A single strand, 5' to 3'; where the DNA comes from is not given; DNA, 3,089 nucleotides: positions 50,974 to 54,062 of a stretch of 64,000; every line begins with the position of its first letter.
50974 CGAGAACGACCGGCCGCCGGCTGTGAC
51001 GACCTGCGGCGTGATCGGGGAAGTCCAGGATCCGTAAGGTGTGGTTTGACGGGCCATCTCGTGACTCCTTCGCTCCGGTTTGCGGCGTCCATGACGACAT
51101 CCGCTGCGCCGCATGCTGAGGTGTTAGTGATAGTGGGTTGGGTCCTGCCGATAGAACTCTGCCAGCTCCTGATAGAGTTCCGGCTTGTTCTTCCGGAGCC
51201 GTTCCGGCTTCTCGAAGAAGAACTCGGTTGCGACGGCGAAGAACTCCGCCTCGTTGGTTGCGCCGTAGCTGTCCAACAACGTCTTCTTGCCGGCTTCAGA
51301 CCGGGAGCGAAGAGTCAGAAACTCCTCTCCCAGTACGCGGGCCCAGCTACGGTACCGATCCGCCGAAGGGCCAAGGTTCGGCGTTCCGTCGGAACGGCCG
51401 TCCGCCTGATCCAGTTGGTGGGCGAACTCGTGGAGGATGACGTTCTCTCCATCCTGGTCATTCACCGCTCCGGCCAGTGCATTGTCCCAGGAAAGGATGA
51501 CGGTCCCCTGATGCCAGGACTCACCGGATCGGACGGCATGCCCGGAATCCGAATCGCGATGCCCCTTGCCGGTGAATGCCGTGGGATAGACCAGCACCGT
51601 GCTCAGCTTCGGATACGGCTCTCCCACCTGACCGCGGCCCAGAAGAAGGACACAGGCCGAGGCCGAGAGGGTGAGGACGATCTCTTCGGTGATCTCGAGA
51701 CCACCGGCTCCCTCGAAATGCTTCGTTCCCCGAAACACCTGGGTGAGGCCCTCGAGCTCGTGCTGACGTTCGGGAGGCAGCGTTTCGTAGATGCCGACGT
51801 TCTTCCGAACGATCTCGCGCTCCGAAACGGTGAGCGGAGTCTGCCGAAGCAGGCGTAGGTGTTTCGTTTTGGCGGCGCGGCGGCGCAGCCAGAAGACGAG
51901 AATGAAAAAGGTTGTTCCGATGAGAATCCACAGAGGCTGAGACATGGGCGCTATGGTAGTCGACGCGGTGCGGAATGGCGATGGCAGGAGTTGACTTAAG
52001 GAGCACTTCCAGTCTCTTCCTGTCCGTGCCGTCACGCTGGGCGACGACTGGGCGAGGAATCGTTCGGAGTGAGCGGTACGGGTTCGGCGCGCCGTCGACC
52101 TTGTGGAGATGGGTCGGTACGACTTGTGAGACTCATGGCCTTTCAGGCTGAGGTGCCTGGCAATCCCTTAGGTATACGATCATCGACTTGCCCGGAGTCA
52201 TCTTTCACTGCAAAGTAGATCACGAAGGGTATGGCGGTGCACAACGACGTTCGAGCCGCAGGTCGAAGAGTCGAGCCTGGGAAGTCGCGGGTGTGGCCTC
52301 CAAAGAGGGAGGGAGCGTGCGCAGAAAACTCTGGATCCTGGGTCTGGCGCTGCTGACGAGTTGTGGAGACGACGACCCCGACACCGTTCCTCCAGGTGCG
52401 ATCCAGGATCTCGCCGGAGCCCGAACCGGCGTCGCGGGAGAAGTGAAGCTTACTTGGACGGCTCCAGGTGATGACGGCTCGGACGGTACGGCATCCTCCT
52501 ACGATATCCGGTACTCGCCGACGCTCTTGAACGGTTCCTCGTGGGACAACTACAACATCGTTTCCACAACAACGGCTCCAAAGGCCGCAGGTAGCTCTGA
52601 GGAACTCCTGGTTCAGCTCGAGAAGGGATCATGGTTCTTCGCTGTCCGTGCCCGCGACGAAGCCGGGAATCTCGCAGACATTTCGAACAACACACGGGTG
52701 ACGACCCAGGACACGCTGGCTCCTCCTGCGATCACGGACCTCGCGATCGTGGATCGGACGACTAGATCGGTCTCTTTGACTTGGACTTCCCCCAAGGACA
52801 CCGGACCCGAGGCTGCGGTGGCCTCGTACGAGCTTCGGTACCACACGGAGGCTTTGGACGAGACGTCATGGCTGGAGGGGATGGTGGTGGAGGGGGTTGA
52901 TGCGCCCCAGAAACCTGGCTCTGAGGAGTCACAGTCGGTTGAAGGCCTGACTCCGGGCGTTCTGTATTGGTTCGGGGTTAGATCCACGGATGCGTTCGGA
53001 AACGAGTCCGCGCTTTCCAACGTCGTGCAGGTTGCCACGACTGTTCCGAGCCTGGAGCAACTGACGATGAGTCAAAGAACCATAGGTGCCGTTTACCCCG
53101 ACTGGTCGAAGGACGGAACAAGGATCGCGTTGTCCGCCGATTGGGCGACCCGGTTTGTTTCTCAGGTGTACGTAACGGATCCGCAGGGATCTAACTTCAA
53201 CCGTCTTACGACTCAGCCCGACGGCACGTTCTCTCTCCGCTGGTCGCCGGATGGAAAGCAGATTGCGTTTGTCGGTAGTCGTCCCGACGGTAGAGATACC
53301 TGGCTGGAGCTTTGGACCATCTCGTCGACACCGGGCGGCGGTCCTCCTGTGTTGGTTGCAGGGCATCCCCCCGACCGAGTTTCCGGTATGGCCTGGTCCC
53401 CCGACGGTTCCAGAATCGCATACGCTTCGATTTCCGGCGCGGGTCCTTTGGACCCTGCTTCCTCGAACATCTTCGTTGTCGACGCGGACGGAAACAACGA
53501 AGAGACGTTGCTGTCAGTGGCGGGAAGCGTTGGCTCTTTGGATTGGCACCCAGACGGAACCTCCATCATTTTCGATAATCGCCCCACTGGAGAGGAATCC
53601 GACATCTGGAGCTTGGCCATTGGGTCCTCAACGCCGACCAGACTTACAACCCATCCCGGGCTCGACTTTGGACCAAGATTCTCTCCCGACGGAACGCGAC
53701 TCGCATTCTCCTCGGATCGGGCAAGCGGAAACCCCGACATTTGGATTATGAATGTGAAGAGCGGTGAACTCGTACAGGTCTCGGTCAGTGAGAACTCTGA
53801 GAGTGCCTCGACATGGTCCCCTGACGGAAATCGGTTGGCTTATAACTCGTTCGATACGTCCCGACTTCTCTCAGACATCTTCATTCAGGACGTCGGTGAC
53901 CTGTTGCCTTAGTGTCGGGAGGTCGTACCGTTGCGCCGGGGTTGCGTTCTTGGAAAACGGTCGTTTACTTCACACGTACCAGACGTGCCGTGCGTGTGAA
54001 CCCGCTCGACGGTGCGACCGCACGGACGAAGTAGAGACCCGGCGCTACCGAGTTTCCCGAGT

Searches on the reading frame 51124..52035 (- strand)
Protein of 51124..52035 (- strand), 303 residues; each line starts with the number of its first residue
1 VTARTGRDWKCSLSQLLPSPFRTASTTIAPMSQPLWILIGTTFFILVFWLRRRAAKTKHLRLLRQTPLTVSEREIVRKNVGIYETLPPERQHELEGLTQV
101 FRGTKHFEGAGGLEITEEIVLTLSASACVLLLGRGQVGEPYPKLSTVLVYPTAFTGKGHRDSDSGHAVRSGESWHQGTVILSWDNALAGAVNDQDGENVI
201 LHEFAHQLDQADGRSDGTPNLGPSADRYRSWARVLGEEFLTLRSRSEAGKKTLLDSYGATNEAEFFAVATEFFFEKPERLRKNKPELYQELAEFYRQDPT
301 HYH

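Call 51: search_protein_families(library=padloc, proteins=[window:51124-52035:-], max_evalue=0.001)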
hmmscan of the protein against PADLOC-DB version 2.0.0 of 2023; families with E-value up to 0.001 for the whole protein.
window:51124-52035:- (303 aa): 0 families

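Call 52: search_protein_families(library=pfam, proteins=[window:51124-52035:-], max_evalue=0.00001)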
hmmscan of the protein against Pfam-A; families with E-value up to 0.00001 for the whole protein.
window:51124-52035:- (303 aa): 1 family
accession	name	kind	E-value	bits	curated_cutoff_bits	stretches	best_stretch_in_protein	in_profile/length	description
PF06167.18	Peptidase_M90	-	2.4e-76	257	26.2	1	57-296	4-243/243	Glucose-regulated metallo-peptidase M90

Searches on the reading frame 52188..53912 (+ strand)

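Call 51: search_protein_families(library=padloc, proteins=[window:52188-53912:+], max_evalue=0.001)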
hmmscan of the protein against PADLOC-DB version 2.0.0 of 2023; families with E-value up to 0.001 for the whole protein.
window:52188-53912:+ (574 aa): 0 families

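Call 52: search_protein_families(library=pfam, proteins=[window:52188-53912:+], max_evalue=0.00001)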
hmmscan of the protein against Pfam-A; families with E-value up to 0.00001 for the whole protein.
window:52188-53912:+ (574 aa): 5 families
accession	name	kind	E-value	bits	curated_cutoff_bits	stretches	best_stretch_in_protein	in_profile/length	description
PF07676.18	PD40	-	2.4e-32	110.6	20.9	1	483-520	1-38/38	WD40-like Beta Propeller Repeat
PF25174.1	Beta-prop_THOC3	-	4.6e-12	46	305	1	338-552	83-271/272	THOC3 beta-propeller domain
PF00930.27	DPPIV_N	-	5.4e-12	45.5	22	0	312-415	6-120/354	Dipeptidyl peptidase IV (DPP IV) N-terminal region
PF00041.27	fn3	-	1.7e-10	41.4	25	1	181-281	2-82/84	Fibronectin type III domain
PF02897.21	Peptidase_S9_N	-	3.8e-07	29.7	24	0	497-563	130-197/414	Prolyl oligopeptidase, N-terminal beta-propeller domain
